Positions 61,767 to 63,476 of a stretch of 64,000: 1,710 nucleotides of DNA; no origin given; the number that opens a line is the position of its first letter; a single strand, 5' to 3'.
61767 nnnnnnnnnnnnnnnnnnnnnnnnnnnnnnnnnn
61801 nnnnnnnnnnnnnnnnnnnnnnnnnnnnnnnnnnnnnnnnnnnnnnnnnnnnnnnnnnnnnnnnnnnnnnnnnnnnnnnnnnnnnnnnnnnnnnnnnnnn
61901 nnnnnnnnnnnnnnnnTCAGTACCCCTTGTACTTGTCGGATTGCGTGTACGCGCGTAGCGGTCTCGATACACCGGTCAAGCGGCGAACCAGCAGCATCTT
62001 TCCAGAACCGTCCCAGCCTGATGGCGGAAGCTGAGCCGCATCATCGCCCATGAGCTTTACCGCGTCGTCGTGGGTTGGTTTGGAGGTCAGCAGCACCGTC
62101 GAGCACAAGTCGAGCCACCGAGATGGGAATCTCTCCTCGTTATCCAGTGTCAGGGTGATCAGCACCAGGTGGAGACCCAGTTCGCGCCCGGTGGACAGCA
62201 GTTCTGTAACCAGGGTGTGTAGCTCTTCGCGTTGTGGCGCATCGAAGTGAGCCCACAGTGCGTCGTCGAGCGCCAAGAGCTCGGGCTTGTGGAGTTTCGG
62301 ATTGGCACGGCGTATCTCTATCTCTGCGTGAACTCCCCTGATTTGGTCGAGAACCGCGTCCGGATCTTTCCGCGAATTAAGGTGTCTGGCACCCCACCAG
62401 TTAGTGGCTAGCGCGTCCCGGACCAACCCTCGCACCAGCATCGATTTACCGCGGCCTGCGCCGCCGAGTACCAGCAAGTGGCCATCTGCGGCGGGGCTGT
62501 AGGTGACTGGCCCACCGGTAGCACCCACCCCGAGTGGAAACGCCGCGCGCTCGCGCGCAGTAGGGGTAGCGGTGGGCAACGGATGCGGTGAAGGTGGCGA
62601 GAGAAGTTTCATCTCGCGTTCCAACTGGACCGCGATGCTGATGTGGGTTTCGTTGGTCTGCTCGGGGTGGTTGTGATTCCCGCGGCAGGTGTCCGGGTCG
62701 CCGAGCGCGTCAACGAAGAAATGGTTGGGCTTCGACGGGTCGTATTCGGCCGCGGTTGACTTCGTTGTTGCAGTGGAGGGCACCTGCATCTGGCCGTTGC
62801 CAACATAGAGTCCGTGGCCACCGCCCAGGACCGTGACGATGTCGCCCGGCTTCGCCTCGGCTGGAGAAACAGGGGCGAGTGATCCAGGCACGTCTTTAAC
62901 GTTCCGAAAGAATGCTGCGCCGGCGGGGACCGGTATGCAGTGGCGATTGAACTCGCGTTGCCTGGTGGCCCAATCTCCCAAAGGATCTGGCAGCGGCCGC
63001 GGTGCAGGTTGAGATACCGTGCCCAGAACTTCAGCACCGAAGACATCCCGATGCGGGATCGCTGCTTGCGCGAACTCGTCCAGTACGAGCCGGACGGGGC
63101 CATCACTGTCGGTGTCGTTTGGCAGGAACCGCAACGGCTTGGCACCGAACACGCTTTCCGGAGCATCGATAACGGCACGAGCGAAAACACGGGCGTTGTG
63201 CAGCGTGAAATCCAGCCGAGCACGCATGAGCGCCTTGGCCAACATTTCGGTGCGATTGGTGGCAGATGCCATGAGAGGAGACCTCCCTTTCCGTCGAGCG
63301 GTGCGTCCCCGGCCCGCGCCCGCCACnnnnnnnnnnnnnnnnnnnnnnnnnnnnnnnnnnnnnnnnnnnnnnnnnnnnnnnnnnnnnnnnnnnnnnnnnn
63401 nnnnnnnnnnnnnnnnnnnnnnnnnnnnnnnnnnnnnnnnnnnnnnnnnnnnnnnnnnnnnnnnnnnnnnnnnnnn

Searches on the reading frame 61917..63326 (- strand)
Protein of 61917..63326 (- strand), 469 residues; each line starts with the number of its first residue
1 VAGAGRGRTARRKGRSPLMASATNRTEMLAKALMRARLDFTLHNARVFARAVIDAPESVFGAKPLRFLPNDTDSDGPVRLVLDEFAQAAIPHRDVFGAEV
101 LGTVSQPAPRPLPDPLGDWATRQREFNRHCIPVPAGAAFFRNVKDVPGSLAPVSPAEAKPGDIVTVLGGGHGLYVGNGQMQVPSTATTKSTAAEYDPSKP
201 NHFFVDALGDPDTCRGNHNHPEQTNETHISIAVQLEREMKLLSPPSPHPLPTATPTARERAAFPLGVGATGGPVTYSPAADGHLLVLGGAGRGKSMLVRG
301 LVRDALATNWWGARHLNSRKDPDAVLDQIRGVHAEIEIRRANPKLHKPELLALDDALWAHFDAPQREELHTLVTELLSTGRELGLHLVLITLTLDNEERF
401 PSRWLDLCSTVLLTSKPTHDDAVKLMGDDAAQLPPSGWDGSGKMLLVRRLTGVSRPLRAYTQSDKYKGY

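Call 12: search_protein_families(library=pfam, proteins=[window:61917-63326:-], max_evalue=0.001)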
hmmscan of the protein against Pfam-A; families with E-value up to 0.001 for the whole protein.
window:61917-63326:- (469 aa): 1 family
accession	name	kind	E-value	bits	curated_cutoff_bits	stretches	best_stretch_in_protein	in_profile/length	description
PF01580.24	FtsK_SpoIIIE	-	5.9e-05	23.1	24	0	256-308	13-66/221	FtsK/SpoIIIE family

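Call 13: search_protein_families(library=phrogs, proteins=[window:61917-63326:-], max_evalue=0.001)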
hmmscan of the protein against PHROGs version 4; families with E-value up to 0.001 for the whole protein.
window:61917-63326:- (469 aa): 0 families

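Call 34: search_protein_families(library=ncbifam, proteins=[window:61917-63326:-], max_evalue=0.01)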
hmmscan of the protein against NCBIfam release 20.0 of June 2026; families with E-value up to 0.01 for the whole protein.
window:61917-63326:- (469 aa): 2 families
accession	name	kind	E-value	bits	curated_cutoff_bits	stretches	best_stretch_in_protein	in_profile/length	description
NF038214.1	IS21_help_AAA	equivalog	0.00017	21.4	200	1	283-376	92-180/232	IS21-like element helper ATPase IstB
TIGR03925.1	T7SS_EccC_b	equivalog_domain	0.00024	19.5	346.55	0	256-306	335-386/564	type VII secretion protein EccCb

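Call 51: search_protein_families(library=padloc, proteins=[window:61917-63326:-], max_evalue=0.01)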
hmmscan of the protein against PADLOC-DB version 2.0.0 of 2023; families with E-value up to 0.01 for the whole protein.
window:61917-63326:- (469 aa): 1 family
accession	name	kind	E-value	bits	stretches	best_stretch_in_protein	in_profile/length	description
PDLC04140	mad8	-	0.00034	18.2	1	264-308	5-54/314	mads_8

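Call 75: search_solved_structures(query=window:61917-63326:-, max_evalue=1)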
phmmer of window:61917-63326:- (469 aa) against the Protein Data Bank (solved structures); distinct sequences matched with E-value up to 1: 2.
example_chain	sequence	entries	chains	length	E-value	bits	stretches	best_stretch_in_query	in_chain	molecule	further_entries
8er5_A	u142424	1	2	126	0.21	13.5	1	151-186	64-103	NlpC/P60 domain-containing protein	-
3tqh_A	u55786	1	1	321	0.51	12.2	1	150-218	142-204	Quinone oxidoreductase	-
